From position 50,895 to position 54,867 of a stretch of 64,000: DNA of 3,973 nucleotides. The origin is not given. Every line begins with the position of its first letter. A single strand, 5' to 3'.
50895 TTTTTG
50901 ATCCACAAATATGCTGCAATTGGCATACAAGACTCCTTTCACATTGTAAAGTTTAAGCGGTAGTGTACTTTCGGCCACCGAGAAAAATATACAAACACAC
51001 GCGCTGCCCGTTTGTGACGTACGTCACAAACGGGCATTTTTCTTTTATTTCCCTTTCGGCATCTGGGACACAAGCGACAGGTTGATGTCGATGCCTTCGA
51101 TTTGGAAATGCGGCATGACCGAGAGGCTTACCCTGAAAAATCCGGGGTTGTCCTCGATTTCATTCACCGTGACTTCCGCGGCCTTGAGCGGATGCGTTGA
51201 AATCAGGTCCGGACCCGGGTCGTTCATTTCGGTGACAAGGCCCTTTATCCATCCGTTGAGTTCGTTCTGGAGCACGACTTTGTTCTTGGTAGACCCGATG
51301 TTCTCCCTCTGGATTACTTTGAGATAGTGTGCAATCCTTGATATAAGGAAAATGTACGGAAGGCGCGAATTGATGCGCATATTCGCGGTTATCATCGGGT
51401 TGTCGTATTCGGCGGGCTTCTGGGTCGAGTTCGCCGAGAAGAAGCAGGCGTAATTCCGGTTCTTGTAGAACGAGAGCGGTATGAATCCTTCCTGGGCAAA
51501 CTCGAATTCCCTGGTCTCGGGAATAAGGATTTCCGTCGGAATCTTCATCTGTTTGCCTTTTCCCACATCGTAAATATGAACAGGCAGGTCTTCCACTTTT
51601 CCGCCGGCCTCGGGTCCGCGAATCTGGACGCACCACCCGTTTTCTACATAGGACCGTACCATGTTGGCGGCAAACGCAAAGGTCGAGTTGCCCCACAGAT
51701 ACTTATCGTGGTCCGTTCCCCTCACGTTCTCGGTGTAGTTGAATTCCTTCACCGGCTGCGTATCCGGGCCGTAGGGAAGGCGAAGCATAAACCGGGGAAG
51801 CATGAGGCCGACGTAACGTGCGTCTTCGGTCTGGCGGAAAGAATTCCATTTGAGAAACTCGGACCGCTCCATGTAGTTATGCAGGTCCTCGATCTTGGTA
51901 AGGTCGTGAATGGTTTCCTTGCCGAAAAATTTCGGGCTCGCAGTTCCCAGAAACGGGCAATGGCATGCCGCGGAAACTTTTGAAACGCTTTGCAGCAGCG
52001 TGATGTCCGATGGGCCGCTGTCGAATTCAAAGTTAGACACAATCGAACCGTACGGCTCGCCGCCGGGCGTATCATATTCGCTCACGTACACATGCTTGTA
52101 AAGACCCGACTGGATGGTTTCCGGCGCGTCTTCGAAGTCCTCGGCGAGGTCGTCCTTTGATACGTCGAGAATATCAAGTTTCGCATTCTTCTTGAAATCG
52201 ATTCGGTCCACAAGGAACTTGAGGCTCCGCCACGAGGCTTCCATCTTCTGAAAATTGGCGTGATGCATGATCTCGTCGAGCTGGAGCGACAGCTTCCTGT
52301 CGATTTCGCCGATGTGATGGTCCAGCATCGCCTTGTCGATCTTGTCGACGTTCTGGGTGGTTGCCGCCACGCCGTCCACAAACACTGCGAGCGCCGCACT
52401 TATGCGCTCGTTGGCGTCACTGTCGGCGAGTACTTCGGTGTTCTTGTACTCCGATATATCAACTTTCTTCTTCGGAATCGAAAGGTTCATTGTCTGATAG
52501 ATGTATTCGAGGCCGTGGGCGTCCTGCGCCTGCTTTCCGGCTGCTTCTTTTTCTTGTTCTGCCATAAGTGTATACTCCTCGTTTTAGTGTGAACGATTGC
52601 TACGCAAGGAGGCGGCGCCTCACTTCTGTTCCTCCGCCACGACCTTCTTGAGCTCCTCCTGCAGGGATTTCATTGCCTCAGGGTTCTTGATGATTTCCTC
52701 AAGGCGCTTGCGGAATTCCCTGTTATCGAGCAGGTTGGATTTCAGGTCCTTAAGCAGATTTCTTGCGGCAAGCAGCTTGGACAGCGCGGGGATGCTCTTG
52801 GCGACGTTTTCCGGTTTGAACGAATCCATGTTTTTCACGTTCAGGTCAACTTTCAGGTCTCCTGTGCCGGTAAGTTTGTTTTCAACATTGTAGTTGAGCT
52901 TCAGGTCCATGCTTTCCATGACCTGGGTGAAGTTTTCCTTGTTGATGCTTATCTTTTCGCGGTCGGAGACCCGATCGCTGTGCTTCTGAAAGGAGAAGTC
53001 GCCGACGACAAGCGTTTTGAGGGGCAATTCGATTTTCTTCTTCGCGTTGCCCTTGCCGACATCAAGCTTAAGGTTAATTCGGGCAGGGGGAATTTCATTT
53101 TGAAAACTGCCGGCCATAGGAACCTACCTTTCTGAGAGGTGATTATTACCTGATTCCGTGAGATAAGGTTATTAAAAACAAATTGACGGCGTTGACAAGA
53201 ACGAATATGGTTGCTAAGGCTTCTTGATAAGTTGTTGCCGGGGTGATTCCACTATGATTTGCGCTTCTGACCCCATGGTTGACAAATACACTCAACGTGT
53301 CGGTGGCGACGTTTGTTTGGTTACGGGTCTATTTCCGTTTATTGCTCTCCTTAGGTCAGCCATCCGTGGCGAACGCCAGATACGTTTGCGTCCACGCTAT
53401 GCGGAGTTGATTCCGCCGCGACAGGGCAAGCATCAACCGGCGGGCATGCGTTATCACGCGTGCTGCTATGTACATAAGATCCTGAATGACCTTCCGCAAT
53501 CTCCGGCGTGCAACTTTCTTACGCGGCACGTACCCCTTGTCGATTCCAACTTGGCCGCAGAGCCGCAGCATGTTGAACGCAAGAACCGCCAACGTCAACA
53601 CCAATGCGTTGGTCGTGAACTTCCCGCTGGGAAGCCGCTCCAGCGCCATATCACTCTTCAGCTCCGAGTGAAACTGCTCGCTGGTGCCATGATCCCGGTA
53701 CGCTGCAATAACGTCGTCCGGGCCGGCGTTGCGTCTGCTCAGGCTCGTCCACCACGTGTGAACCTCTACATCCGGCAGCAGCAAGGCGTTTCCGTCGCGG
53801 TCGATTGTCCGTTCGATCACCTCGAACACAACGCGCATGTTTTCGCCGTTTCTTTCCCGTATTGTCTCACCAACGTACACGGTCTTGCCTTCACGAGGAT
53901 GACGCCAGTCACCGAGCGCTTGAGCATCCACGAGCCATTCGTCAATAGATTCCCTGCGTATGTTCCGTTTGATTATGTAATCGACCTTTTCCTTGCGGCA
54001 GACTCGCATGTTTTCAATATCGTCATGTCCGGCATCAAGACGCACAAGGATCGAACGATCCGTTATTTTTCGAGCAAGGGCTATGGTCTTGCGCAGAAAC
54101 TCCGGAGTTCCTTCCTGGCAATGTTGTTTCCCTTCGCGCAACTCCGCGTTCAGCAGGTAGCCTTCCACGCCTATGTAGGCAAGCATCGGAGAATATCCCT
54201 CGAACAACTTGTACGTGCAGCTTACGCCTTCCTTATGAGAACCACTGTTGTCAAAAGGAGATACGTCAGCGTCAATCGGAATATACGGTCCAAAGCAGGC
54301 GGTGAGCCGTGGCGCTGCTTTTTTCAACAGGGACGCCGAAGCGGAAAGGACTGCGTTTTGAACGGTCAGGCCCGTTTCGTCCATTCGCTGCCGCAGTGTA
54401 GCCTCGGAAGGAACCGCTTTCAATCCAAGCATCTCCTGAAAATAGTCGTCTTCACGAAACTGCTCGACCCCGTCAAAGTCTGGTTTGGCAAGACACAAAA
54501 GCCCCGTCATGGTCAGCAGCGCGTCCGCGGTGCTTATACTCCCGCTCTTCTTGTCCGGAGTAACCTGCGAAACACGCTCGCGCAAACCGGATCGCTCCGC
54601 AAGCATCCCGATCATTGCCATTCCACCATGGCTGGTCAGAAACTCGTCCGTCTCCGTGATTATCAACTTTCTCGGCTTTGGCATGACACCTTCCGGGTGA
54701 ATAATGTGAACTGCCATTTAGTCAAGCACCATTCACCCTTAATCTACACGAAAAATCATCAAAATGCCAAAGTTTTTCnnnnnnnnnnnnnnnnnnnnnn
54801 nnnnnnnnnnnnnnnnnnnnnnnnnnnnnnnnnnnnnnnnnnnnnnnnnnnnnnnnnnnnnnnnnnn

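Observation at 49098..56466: Three near-identical perfect TGTGA-N6-TCACA operators define a local regulon: tssA, hcp and the LTD lipoprotein gene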

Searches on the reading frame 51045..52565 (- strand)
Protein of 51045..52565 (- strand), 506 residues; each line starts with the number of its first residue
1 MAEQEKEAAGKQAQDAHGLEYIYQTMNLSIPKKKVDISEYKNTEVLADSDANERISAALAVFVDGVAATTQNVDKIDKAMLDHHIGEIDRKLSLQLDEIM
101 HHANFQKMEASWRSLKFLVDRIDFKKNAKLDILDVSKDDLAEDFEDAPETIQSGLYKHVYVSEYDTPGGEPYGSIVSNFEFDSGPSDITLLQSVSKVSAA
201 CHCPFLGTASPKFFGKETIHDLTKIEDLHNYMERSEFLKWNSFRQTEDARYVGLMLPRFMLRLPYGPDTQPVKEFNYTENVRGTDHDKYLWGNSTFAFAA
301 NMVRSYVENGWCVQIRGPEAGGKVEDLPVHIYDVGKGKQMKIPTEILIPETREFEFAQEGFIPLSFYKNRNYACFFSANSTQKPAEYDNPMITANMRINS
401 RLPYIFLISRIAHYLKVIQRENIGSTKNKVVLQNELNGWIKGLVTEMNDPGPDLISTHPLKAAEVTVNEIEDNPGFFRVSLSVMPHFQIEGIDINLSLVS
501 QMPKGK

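Call 9: search_protein_families(library=pfam, proteins=[window:51045-52565:-], max_evalue=0.01)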
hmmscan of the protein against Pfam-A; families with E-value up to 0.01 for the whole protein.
window:51045-52565:- (506 aa): 2 families
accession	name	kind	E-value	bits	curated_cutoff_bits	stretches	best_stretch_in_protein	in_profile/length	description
PF05943.17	VipB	-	5.6e-127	423.4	27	1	82-382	1-301/301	EvpB/VC_A0108, tail sheath N-terminal domain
PF18945.5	VipB_2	-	5.9e-39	133.2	27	1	393-502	3-112/112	EvpB/VC_A0108, tail sheath gpW/gp25-like domain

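Call 11: find_related_loci(query=window:51045-52565:-, collection=genome_contigs, flank=10000)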
Query window:51045-52565:- (506 aa) in genome_contigs; peptide patterns used: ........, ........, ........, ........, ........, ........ (x = any residue, [..] = any of these).
143 stretches matched a pattern; 121 encode a relative of the query (tblastn E <= 1e-3); the best 80 are kept; 80 distinct loci.
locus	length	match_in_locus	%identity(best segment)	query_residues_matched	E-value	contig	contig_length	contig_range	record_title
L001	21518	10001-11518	94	1-506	0e+0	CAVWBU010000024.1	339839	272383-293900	MAG: uncultured Fibrobacterota bacterium isolate MFD03726.bin.1.27 genome assembly, contig: contig_18782, whole genome s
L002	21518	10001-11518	94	1-506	0e+0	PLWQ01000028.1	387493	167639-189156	MAG: Fibrobacteres bacterium isolate fen_1185 73.20120800_E1D.40_contig_857, whole genome shotgun sequence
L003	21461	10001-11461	91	17-503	0e+0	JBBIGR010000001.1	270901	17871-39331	MAG: Fibrobacteria bacterium isolate ETS170220_bin_96 NODE_11_length_270901_cov_8.066355, whole genome shotgun sequence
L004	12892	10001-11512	87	1-503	0e+0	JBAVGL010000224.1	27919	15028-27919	MAG: Chitinivibrionales bacterium isolate MFD06947_ilm_asm_bin9 k127_188618, whole genome shotgun sequence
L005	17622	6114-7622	79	2-506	0e+0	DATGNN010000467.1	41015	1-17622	MAG TPA_asm: Chitinispirillaceae bacterium isolate SMAG_U10344 k141_1860971, whole genome shotgun sequence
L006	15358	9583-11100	79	1-506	0e+0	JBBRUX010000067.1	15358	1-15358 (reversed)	MAG: Chitinivibrionales bacterium isolate La3_metabat2.045 La3_metabat2.045_K_1959169_L_15358_cov_15.0000, whole genome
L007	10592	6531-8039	79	2-506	0e+0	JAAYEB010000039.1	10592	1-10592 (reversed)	MAG: Fibrobacter sp. isolate AS06rmzACSIP_609 43506_AS06, whole genome shotgun sequence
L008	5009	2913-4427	79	1-505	0e+0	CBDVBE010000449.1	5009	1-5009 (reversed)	MAG TPA_asm: uncultured bacterium isolate SRR22302353_binner13_Refined_44 genome assembly, contig: ERZ25073599.10922, wh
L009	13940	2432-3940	80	1-503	0e+0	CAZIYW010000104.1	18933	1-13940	MAG TPA_asm: uncultured Fibrobacterota bacterium isolate binchicken_co256_1030 genome assembly, contig: NODE_6114_length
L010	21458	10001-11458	82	18-503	0e+0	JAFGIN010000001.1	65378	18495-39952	MAG: Chitinispirillaceae bacterium isolate Zod_Metabat.210 k87_17381, whole genome shotgun sequence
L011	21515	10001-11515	78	1-505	0e+0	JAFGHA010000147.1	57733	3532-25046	MAG: Chitinispirillaceae bacterium isolate Zod_Metabat.1421 k87_7123234, whole genome shotgun sequence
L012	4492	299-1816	78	1-506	0e+0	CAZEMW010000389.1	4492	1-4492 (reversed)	MAG TPA_asm: uncultured Fibrobacterota bacterium isolate binchicken_co15_4 genome assembly, contig: NODE_19984_length_44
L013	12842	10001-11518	78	1-506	0e+0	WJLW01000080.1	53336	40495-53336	MAG: Chitinivibrionales bacterium isolate Bin_355 k141_2451089, whole genome shotgun sequence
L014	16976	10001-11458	81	18-503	0e+0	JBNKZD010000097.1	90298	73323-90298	MAG: Chitinispirillaceae bacterium isolate D1.bin.5.orig k141_1212900, whole genome shotgun sequence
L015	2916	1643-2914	95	1-424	0e+0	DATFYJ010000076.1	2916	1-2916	MAG TPA_asm: Chitinivibrionales bacterium isolate SMAG_U9540 k141_74032, whole genome shotgun sequence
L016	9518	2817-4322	79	2-503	0e+0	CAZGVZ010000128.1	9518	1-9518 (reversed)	MAG TPA_asm: uncultured Fibrobacteraceae bacterium isolate SRP192927_co6_101 genome assembly, contig: NODE_18663_length_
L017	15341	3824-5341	76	1-506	0e+0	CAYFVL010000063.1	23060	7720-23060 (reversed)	MAG TPA_asm: uncultured Fibrobacterota bacterium isolate ERP107533_co1_170 genome assembly, contig: NODE_1377_length_230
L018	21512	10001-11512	78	2-506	0e+0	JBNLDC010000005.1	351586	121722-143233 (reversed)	MAG: Chitinispirillaceae bacterium isolate C1C2.bin.6.orig k141_2067317, whole genome shotgun sequence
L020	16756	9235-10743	77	1-503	0e+0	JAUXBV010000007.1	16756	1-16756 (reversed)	MAG: Fibrobacterota bacterium isolate CSMAG_2808 CSMAG_2808_k117_6568196_length_16756_cov_10.0000, whole genome shotgun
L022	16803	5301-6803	78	2-503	0e+0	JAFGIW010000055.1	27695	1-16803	MAG: Chitinispirillaceae bacterium isolate Zod_Metabat.237 k87_2889484, whole genome shotgun sequence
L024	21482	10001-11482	75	13-506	0e+0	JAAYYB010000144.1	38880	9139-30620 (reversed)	MAG: Fibrobacter sp. isolate AS06rmzACSIP_199 316521_AS06, whole genome shotgun sequence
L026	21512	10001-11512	72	1-506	0e+0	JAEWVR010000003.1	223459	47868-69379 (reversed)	MAG: Fibrobacteres bacterium isolate OH_SDB_7 k127_779766, whole genome shotgun sequence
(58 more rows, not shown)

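Call 39: search_protein_families(library=pfam, proteins=[L007:242-1702:-, L018:5058-6506:+, L016:5143-6372:+, L022:9417-10826:+, L003:18724-20232:+, L026:4661-6346:-, L020:3627-4601:-, L024:18015-18719:+, L017:9392-11746:-], max_evalue=0.001)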
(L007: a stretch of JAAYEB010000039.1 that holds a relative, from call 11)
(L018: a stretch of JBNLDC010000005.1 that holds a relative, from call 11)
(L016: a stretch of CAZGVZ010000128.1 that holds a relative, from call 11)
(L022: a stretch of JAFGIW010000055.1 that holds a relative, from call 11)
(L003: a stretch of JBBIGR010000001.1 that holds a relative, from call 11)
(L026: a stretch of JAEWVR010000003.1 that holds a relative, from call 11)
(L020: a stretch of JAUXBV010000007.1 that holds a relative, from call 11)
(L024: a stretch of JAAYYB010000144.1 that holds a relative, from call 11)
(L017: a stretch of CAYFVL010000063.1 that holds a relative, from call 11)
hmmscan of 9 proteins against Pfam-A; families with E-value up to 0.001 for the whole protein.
L007:242-1702:- (487 aa): 5 families
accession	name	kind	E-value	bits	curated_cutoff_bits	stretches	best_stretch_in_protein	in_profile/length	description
PF25145.1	NfeD1b_N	-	5.9e-38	130.8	40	2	35-182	3-147/189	NfeD1b, N-terminal domain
PF24961.1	NfeD_membrane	-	4e-26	91.8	26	1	269-397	2-118/119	NfeD integral membrane domain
PF01957.25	NfeD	-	2.2e-11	44.2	29.1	1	432-483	5-56/57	NfeD-like C-terminal, partner-binding domain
PF01972.22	SDH_protease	-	2.5e-06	27.2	31.3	1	34-131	64-159/286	ClpP-like SDH-type serine proteinase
PF00574.28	CLP_protease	-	0.00035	20.9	20.2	1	39-114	21-97/182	Clp protease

L018:5058-6506:+ (483 aa): 15 families
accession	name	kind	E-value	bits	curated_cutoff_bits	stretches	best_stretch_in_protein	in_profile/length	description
PF00158.32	Sigma54_activat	-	2.4e-70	236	20.2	1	156-322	1-167/168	Sigma-54 interaction domain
PF25601.1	AAA_lid_14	-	1.1e-24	86.5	27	1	328-404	1-77/87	AAA+ ATPase lid domain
PF14532.12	Sigma54_activ_2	-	1.1e-22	81.2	25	1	157-327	1-138/138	Sigma-54 interaction domain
PF13426.13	PAS_9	-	8.4e-11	42.5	27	1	33-131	2-102/103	PAS domain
PF02954.25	HTH_8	-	5.1e-09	36.2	22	1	448-476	13-41/42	Bacterial regulatory protein, Fis family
PF00989.32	PAS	-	5.5e-09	36.5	22.6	1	25-130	4-113/113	PAS fold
PF08448.16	PAS_4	-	9.1e-08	32.8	23.1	1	28-132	1-107/110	PAS fold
PF13188.13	PAS_8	-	1.7e-07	31.4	21.8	1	24-76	3-52/65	PAS domain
PF07728.20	AAA_5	-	2.7e-06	27.9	22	1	180-298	2-123/139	AAA domain (dynein-related subfamily)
PF13412.12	HTH_24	-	1.6e-05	24.8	21.9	1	447-477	11-41/48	Winged helix-turn-helix DNA-binding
PF13542.12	HTH_Tnp_ISL3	-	2.2e-05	24.2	27.4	1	447-477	22-50/51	Helix-turn-helix domain of transposase family ISL3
PF13384.12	HTH_23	-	3.7e-05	23.8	24.6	1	448-481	13-47/50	Homeodomain-like domain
PF13404.12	HTH_AsnC-type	-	8.1e-05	22.8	27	1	457-477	21-41/42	AsnC-type helix-turn-helix domain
PF01078.27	Mg_chelatase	-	0.0001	22.2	20.3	0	235-270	93-128/207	Magnesium chelatase, subunit ChlI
PF00004.35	AAA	-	0.00012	23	21.2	1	180-298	1-110/131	ATPase family associated with various cellular activities (AAA)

L016:5143-6372:+ (410 aa): 9 families
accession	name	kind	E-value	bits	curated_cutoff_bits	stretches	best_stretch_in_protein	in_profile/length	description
PF04015.17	DUF362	-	2.1e-53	181.8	24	1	55-254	1-200/200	Domain of unknown function (DUF362)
PF00037.32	Fer4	-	1.2e-08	34.8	21.1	1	326-342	3-19/24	4Fe-4S binding domain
PF13237.11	Fer4_10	-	5.6e-08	33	25.5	1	326-375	4-53/53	4Fe-4S dicluster domain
PF12838.12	Fer4_7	-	2.6e-07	31.4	27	1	330-378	1-52/52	4Fe-4S dicluster domain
PF12837.12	Fer4_6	-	9.7e-07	28.9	25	1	324-342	2-20/24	4Fe-4S binding domain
PF12797.12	Fer4_2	-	1.5e-06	28.2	24.5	1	322-342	1-21/22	4Fe-4S binding domain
PF13187.11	Fer4_9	-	3.2e-05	24.3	27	1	330-379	1-52/52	4Fe-4S dicluster domain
PF13484.11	Fer4_16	-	8.4e-05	23.7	30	0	330-344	1-15/66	4Fe-4S double cluster binding domain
PF14697.11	Fer4_21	-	0.00014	22.4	35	1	326-379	3-57/59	4Fe-4S dicluster domain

L022:9417-10826:+ (470 aa): 2 families
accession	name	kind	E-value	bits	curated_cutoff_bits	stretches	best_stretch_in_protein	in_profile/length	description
PF02310.24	B12-binding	-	7e-18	65.1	32.1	1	25-145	7-120/121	B12 binding domain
PF04055.27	Radical_SAM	-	1.1e-17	65.2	29.5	1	210-367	2-162/166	Radical SAM superfamily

L003:18724-20232:+ (503 aa): 7 families
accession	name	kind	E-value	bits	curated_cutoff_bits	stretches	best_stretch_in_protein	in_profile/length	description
PF02518.31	HATPase_c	-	1.1e-24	87.5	26.4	1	384-488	2-109/111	Histidine kinase-, DNA gyrase B-, and HSP90-like ATPase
PF00672.30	HAMP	-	5e-12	46.4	25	1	205-254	3-52/53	HAMP domain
PF00512.31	HisKA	-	1.3e-09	38.4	26.9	1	273-338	3-62/66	His Kinase A (phospho-acceptor) domain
PF23846.1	Cache_WalK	-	1.1e-06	29.4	27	1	88-166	4-88/92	WalK sensor protein kinase Chache domain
PF17203.10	sCache_3_2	-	3.8e-05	24.2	28.4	1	49-166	2-122/140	Single cache domain 3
PF14501.12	HATPase_c_5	-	0.0007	19.9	22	0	390-472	8-88/102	GHKL domain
PF02743.24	dCache_1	-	0.0008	19.4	45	0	45-182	10-162/240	Cache domain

L026:4661-6346:- (562 aa): 3 families
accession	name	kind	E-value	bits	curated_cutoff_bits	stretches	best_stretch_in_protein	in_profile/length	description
PF01464.25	SLT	-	1.5e-26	92.7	21.3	1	390-488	11-107/117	Transglycosylase SLT domain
PF00498.31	FHA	-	5.7e-16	59.1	20.7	1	32-99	1-67/67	FHA domain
PF16697.10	Yop-YscD_cpl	-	2.4e-12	47.4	33.2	1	14-99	1-84/94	Inner membrane component of T3SS, cytoplasmic domain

L020:3627-4601:- (325 aa): 1 family
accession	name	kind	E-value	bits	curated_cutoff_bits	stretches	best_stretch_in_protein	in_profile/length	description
PF02706.20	Wzz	-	1.3e-11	45.1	25.5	1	31-129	1-88/91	Chain length determinant protein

L024:18015-18719:+ (235 aa): 1 family
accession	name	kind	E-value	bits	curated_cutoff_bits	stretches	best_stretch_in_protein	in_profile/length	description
PF21948.1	LplA-B_cat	-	5.5e-24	85.7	27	1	50-226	21-194/200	Lipoyl protein ligase A/B catalytic domain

L017:9392-11746:- (785 aa): 3 families
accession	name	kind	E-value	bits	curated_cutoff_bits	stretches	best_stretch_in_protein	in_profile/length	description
PF00871.23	Acetate_kinase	-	2.8e-145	484.3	22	1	186-572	2-392/392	Acetokinase family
PF06130.18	PTAC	-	3.6e-77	258.5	25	1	596-771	1-176/176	Phosphate propanoyltransferase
PF00027.35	cNMP_binding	-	2.3e-15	56.8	27.5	1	49-132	3-86/89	Cyclic nucleotide-binding domain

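Call 61: search_protein_families(library=pfam, proteins=[L006:14190-15356:+], max_evalue=0.001)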
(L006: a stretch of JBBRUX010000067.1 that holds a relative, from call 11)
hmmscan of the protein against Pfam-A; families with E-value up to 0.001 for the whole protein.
L006:14190-15356:+ (389 aa): 2 families
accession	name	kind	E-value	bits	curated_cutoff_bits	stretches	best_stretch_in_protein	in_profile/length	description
PF16410.10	DUF5018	-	3.1e-13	49.8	38.2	2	224-329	116-215/352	Domain of unknown function (DUF5018)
PF19755.4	DUF6242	-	2.4e-09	37.8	29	2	176-242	49-126/217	Domain of unknown function (DUF6242)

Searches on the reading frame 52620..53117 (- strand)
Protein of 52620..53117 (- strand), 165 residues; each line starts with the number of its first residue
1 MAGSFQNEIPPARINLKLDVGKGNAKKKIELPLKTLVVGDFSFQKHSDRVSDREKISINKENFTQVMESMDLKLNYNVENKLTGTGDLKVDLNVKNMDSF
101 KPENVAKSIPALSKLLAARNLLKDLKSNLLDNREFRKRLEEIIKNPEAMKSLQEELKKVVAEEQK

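Call 9: search_protein_families(library=pfam, proteins=[window:52620-53117:-], max_evalue=0.01)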
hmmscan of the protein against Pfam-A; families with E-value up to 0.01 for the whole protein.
window:52620-53117:- (165 aa): 2 families
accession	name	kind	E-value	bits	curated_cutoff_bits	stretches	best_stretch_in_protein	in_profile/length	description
PF05591.17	T6SS_VipA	-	9.1e-49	165.7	24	1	7-157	2-155/155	Type VI secretion system, VipA, VC_A0107 or Hcp2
PF17898.6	GerD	-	0.0079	16.6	29.5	1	123-158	47-82/114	Spore germination GerD central core domain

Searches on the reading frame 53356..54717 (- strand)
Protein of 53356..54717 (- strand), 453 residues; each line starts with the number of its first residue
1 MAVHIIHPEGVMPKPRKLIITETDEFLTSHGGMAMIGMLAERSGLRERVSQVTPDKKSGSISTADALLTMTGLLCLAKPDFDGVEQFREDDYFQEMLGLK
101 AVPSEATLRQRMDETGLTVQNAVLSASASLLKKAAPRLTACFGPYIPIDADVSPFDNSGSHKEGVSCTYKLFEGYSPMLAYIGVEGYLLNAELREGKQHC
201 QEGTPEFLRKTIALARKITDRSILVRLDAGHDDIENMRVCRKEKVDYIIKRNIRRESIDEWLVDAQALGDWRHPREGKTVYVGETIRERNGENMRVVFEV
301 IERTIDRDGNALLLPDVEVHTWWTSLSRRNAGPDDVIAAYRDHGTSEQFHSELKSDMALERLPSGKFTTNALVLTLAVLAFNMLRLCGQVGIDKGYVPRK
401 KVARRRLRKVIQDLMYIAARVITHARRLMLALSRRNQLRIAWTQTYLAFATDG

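Call 9: search_protein_families(library=pfam, proteins=[window:53356-54717:-], max_evalue=0.01)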
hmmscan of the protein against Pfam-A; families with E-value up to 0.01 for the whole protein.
window:53356-54717:- (453 aa): 2 families
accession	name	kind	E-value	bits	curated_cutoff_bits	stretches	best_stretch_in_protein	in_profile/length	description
PF13701.12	DDE_Tnp_1_4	-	5.2e-35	120.9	34.7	1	24-435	15-416/435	Transposase DDE domain group 1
PF01609.27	DDE_Tnp_1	-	5.9e-10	39.7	23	1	149-383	10-200/200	Transposase DDE domain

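Call 52: search_protein_families(library=ncbifam, proteins=[window:53356-54717:-], max_evalue=0.001)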
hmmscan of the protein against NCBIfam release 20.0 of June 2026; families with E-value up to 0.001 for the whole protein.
window:53356-54717:- (453 aa): 1 family
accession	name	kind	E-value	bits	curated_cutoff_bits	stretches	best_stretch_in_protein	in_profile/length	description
NF033539.1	transpos_IS1380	equivalog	2.6e-105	352.5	180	1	22-435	4-418/419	IS1380 family transposase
